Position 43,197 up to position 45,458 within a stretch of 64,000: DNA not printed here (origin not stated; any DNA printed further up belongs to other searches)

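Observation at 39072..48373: Eight-gene minus-strand cluster of mostly unrecognisable proteins around an AAA+ ATPase: candidate undescribed envelope-associated system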

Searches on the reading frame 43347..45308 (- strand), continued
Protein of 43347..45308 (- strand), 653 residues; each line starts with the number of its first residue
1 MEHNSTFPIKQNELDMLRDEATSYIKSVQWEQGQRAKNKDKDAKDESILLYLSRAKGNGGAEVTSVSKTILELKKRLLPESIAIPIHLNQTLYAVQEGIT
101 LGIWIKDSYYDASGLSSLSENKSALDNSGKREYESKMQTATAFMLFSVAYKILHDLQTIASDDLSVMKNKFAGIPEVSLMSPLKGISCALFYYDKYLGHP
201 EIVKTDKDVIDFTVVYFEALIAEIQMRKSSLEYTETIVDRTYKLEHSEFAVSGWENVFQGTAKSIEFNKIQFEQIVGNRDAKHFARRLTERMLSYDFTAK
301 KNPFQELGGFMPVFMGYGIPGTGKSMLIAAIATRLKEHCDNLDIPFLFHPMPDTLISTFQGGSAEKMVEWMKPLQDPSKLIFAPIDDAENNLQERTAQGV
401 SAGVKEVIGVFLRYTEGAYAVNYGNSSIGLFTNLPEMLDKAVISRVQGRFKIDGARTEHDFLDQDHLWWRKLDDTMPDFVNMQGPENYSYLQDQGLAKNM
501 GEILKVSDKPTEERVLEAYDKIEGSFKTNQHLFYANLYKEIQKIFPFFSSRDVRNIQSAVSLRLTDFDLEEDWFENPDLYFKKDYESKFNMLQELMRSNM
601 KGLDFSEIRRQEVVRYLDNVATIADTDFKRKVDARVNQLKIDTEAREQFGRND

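Call 29: search_protein_representatives(protein=window:43347-45308:-)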
Query: 653 residues. Proteins with E-value up to 0.001 (for the whole library): 441; up to 1e-10: 249; up to 1e-30: 128. The best 150 are listed.
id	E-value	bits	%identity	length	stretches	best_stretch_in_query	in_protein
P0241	3.3e-297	1003.4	68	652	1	1-646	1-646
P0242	1.1e-174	598.7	44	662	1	1-650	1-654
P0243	3.3e-172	590.6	43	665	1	1-645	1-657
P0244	1.3e-171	588.6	47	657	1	68-648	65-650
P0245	6.6e-170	583.0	43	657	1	5-650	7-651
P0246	5.1e-162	556.9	40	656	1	5-651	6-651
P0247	7.9e-156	536.5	44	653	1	64-651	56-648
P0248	9.1e-155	533.0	44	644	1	81-648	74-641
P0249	3.6e-154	531.0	42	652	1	3-644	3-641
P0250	2.6e-153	528.2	41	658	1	6-639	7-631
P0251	2.6e-153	528.1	40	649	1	5-651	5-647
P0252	4.1e-152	524.2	45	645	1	90-645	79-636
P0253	1.3e-151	522.5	40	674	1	2-650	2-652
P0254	2.0e-151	521.9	43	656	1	69-646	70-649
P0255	9.4e-151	519.7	42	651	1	67-651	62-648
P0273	2.0e-128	446.0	36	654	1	9-648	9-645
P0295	4.9e-103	362.1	32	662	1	5-647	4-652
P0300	4.5e-92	325.9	31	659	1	3-646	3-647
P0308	1.4e-80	288.0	29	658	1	3-631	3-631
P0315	1.7e-74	267.8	28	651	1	7-647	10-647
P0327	2.8e-60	220.9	26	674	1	7-647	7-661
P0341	6.5e-48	180.0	26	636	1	66-643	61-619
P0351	7.5e-42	160.0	24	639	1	88-646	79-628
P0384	1.8e-26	109.2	24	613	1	188-650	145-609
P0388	1.3e-25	106.4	24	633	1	227-629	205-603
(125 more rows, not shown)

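Call 33: find_related_loci(query=A2, collection=genome_contigs, flank=10000)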
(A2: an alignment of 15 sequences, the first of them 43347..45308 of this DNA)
Query A2 (653 aa) in genome_contigs; peptide patterns used: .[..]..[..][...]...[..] (x = any residue, [..] = any of these).
592 stretches matched a pattern; 590 encode a relative of the query (tblastn E <= 1e-3); the best 80 are kept; 80 distinct loci.
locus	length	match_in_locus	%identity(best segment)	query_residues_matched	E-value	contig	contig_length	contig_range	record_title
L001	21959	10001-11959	97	1-653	0e+0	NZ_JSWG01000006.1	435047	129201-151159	Psychroserpens jangbogonensis strain PAMC 27130 PAMC27130_S19_contig_6, whole genome shotgun sequence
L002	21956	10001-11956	97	1-652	0e+0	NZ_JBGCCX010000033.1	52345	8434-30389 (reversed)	MAG: Psychroserpens sp. isolate SGMAG-96 contig33, whole genome shotgun sequence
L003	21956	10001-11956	96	1-652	0e+0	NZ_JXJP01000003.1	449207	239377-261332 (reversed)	Psychroserpens mesophilus strain JCM 13413 JCM13413_S22_contig_3, whole genome shotgun sequence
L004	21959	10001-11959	96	1-653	0e+0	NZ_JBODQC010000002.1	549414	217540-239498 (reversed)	Psychroserpens mesophilus strain 12-35 NODE_2_length_549414_cov_198.863233, whole genome shotgun sequence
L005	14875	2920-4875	95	1-652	0e+0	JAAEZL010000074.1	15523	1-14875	MAG: Algicola sp. isolate P03SST1bin.30 NODE_863_length_15523_cov_3.81905, whole genome shotgun sequence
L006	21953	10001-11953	94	1-651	0e+0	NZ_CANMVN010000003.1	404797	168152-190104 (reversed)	Uncultured Psychroserpens sp. isolate N2Y086-Z.fasta NODE_3, whole genome shotgun sequence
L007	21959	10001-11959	94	1-653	0e+0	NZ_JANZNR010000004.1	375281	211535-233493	Psychroserpens sp. SPM9 strain M9 NODE_4_length_375281_cov_109.799245, whole genome shotgun sequence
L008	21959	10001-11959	95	1-653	0e+0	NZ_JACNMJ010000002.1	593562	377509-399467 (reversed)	Psychroserpens algicola strain Dm15 Scaffold2_1, whole genome shotgun sequence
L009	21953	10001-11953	94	1-651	0e+0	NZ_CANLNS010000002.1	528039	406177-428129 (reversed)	Uncultured Psychroserpens sp. isolate 3-1643-Z.fasta NODE_2, whole genome shotgun sequence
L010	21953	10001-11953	94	1-651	0e+0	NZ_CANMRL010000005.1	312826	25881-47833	Uncultured Psychroserpens sp. isolate 2-804-G.fasta NODE_5, whole genome shotgun sequence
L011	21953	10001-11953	93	1-651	0e+0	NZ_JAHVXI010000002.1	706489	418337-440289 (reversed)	Psychroserpens luteolus strain XSD401 NODE_2_length_706489_cov_125.272687, whole genome shotgun sequence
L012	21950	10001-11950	94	1-650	0e+0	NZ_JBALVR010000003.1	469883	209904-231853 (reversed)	MAG: Psychroserpens sp. isolate 5NakV-13 NODE_3_length_469883_cov_7.811167, whole genome shotgun sequence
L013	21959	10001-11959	93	1-653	0e+0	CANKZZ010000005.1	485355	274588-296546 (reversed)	uncultured Psychroserpens sp. isolate 3-2166-J.fasta genome assembly, contig: NODE_5, whole genome shotgun sequence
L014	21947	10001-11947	94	1-649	0e+0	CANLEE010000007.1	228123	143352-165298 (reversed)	uncultured Psychroserpens sp. isolate 2-553-3Z.fasta genome assembly, contig: NODE_7, whole genome shotgun sequence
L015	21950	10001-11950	93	1-650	0e+0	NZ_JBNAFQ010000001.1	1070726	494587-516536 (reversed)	Psychroserpens sp. S379A Scaffold1, whole genome shotgun sequence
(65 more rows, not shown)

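Call 34: find_encoding_contigs(protein=P0300, flank=10000, max_places=3)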
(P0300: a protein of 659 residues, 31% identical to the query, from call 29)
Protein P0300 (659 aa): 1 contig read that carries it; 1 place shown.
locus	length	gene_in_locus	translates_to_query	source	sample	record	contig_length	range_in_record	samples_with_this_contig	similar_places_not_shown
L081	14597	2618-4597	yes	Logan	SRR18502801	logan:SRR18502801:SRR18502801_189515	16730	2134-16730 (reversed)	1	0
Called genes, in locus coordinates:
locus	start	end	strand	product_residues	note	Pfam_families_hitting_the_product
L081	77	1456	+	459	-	-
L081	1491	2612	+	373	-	-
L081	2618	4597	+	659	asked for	PF00004:AAA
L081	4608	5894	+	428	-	PF20343:DUF6638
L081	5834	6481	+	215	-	-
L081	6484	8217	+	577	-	-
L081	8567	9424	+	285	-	PF01040:UbiA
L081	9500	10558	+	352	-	PF13439:Glyco_transf_4, PF00534:Glycos_transf_1, PF13692:Glyco_trans_1_4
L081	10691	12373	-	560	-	PF12984:DUF3868 (faint)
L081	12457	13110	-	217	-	PF00485:PRK (faint), PF01712:dNK, PF02223:Thymidylate_kin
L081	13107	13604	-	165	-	PF01288:HPPK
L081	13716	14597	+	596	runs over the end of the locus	PF25145:NfeD1b_N (faint), PF01343:Peptidase_S49, PF01972:SDH_protease (weak), PF01343:Peptidase_S49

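Call 35: find_encoding_contigs(protein=P0351, flank=10000, max_places=2)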
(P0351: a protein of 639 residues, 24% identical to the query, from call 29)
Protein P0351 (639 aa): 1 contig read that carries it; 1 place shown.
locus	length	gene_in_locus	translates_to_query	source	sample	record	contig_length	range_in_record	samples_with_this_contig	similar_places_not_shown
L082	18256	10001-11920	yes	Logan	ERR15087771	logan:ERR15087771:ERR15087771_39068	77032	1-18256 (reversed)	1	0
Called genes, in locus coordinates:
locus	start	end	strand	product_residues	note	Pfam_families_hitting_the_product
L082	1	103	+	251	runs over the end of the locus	PF22935:RM44_endonuclase, PF14622:Ribonucleas_3_3, PF00636:Ribonuclease_3, PF00035:dsrm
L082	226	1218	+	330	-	PF01259:SAICAR_synt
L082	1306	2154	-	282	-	PF00581:Rhodanese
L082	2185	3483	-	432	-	PF00551:Formyl_trans_N, PF02911:Formyl_trans_C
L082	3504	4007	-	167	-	PF01327:Pep_deformylase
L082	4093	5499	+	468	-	PF13393:tRNA-synt_His, PF00587:tRNA-synt_2b, PF03129:HGTP_anticodon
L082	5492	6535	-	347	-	PF00149:Metallophos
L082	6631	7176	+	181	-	-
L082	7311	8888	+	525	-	-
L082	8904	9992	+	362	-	-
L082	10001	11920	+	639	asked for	PF00004:AAA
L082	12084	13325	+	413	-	PF20343:DUF6638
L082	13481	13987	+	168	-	-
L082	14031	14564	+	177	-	-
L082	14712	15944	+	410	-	PF10095:DUF2333 (faint)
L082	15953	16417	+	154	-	-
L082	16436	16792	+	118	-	-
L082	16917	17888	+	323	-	PF09587:PGA_cap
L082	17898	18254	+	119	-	?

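Call 36: find_encoding_contigs(protein=P0327, flank=10000, max_places=2)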
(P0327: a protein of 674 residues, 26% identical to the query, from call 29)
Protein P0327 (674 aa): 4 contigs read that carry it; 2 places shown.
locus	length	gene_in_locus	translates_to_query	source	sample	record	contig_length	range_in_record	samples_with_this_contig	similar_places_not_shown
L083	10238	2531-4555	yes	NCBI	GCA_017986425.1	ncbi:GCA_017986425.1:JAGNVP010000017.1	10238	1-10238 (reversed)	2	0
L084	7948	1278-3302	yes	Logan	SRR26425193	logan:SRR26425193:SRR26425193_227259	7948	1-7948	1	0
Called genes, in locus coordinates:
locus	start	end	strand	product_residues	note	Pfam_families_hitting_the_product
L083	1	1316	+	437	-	?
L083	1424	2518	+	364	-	-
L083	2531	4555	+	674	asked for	PF00004:AAA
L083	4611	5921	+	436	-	PF20343:DUF6638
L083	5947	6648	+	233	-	-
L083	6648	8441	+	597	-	-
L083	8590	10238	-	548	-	?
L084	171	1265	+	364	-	-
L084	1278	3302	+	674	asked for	PF00004:AAA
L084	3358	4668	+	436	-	PF20343:DUF6638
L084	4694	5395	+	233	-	-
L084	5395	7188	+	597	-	-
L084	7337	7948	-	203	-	?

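Call 37: find_encoding_contigs(protein=P0384, flank=10000, max_places=2)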
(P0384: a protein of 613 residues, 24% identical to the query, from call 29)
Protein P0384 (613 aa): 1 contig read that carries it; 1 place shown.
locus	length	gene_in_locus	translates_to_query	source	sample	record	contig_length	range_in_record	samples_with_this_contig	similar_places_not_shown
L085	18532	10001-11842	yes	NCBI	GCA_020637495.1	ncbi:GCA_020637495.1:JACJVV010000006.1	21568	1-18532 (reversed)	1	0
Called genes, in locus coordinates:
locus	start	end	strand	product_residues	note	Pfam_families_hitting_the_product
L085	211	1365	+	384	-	PF00391:PEP-utilizers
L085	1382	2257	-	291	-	PF19656:DUF6159, PF24400:DUF7544 (weak)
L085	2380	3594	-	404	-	PF01145:Band_7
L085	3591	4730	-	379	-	PF01145:Band_7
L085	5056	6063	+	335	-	PF01022:HTH_5 (faint), PF01047:MarR (weak), PF01978:TrmB (faint), PF08279:HTH_11 (faint), PF13404:HTH_AsnC-type, PF13412:HTH_24, PF13404:HTH_AsnC-type, PF13412:HTH_24, +5 more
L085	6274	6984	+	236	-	-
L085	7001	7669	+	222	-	-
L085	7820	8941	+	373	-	-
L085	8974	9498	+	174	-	-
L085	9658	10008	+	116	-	-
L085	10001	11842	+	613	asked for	PF00004:AAA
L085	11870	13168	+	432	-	PF20343:DUF6638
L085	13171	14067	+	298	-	-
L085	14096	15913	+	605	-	-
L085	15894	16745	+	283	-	-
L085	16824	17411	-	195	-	-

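Call 38: find_encoding_contigs(protein=P0315, flank=10000, max_places=2)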
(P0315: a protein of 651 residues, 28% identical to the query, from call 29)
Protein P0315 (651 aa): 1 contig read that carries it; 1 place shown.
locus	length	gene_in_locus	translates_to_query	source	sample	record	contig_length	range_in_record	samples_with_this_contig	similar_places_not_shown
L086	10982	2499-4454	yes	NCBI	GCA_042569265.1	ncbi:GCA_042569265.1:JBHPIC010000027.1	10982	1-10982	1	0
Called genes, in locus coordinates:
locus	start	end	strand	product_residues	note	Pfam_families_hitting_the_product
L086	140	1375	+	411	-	-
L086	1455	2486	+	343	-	-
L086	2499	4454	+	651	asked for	PF00004:AAA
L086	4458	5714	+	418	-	PF20343:DUF6638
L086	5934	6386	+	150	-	-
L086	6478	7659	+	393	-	PF10095:DUF2333 (weak)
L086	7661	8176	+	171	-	-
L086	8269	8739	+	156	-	PF00293:NUDIX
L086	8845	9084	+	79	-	-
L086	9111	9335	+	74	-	-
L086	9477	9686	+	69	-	-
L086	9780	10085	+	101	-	PF06961:DUF1294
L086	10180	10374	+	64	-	-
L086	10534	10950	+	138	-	-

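Call 39: find_encoding_contigs(protein=P0341, flank=10000, max_places=2)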
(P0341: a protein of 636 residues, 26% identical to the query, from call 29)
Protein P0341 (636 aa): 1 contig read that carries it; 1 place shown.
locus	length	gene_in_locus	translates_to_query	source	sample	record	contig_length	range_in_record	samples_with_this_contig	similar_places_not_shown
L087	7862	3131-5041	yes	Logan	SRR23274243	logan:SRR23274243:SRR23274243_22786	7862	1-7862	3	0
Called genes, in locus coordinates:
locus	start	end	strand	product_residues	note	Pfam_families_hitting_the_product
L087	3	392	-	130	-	?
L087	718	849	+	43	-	-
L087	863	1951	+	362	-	-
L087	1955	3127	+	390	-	-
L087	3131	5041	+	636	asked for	PF00004:AAA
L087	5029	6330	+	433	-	PF20343:DUF6638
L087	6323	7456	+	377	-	PF10095:DUF2333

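Call 40: find_encoding_contigs(protein=P0388, flank=10000, max_places=2)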
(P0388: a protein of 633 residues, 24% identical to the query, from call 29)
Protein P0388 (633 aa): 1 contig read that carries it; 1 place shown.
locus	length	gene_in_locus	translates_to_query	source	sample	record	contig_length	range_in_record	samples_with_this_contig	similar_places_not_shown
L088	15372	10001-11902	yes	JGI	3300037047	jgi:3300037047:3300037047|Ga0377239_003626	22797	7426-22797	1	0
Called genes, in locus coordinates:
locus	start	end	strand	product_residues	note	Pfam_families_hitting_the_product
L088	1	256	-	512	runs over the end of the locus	PF00512:HisKA, PF00072:Response_reg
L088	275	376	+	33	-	-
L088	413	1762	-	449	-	PF12256:TcdB_toxin_midN (faint), PF25292:Beta-prop_CGLA, PF13570:Beta-prop_ACSF4, PF01839:FG-GAP (faint), PF13360:PQQ_2 (weak), PF13517:FG-GAP_3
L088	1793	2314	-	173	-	-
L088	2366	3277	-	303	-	PF00753:Lactamase_B (faint), PF13483:Lactamase_B_3, PF12706:Lactamase_B_2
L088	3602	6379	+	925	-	PF10114:PocR, PF01590:GAF, PF13185:GAF_2, PF13492:GAF_3, PF01590:GAF, PF13185:GAF_2, PF13492:GAF_3, PF01590:GAF, +4 more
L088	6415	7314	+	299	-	PF22785:Tc-R-P (weak)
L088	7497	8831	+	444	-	PF02885:Glycos_trans_3N, PF00591:Glycos_transf_3, PF07831:PYNP_C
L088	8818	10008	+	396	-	-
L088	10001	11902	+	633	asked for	PF00004:AAA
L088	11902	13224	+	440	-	PF20343:DUF6638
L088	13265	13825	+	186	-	-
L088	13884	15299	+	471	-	-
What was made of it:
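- The AAA gene is always directly followed by DUF6638 and preceded by p348 in distant loci, at 24-31% AAA identity (calls 34-40).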

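Call 46: list_cluster_members(proteins=[P0242, P0246, P0273, P0295, P0308, P0315, P0327, P0351, P0384, P0388])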
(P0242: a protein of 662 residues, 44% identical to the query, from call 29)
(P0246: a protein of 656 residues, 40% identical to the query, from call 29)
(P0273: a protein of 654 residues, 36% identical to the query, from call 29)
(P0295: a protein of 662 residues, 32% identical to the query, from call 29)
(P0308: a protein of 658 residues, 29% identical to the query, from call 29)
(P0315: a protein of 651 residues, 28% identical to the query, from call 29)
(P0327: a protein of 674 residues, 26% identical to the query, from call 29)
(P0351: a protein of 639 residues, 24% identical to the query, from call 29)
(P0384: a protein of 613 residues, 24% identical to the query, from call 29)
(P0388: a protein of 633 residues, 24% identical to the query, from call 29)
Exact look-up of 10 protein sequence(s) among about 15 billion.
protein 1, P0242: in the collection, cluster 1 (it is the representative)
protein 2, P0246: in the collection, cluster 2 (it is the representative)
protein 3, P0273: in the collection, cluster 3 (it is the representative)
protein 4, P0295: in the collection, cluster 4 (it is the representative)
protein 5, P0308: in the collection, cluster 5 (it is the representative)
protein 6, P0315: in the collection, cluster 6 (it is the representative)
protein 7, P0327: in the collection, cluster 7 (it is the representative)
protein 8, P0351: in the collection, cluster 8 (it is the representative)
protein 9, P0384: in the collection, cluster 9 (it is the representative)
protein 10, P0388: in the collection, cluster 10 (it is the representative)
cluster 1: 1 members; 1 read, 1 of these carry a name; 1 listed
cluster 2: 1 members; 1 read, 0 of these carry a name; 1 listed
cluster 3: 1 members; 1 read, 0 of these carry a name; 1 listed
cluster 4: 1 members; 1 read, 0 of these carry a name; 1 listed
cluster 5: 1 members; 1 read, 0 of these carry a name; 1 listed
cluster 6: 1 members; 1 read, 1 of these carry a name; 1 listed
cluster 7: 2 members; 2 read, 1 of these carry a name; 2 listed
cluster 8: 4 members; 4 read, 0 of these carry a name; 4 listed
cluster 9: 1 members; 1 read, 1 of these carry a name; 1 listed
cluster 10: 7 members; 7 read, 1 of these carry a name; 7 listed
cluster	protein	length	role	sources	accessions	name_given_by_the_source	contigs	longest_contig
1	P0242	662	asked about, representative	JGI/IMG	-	DNA polymerase III delta prime subunit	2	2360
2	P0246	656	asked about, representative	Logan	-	-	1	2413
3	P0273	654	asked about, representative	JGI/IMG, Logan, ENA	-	-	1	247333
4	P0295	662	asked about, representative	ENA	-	-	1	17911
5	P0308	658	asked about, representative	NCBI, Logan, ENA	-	-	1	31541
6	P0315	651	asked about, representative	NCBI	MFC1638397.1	AAA family ATPase [Patescibacteria group bacterium]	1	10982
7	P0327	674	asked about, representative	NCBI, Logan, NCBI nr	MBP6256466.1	AAA family ATPase [Patescibacteria group bacterium]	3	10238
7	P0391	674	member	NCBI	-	-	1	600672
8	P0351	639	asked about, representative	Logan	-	-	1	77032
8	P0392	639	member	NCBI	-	-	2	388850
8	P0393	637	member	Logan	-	-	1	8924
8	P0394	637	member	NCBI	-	-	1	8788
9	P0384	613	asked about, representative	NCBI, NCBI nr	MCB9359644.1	AAA family ATPase [Candidatus Woesearchaeota archaeon]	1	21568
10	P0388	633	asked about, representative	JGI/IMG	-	AAA+ superfamily predicted ATPase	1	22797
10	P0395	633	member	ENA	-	-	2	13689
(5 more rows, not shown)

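Call 52: find_related_loci(query=P0327, collection=metagenome_contigs, flank=8000)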
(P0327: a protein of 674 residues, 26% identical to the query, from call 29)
Query P0327 (674 aa) in metagenome_contigs; peptide patterns used: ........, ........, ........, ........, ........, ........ (x = any residue, [..] = any of these).
100 stretches matched a pattern, but none encodes a relative of the query by tblastn (E <= 1e-3).
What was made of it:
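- Tried and rejected: A metagenome scan with a single Patescibacteria protein found nothing (call 52).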
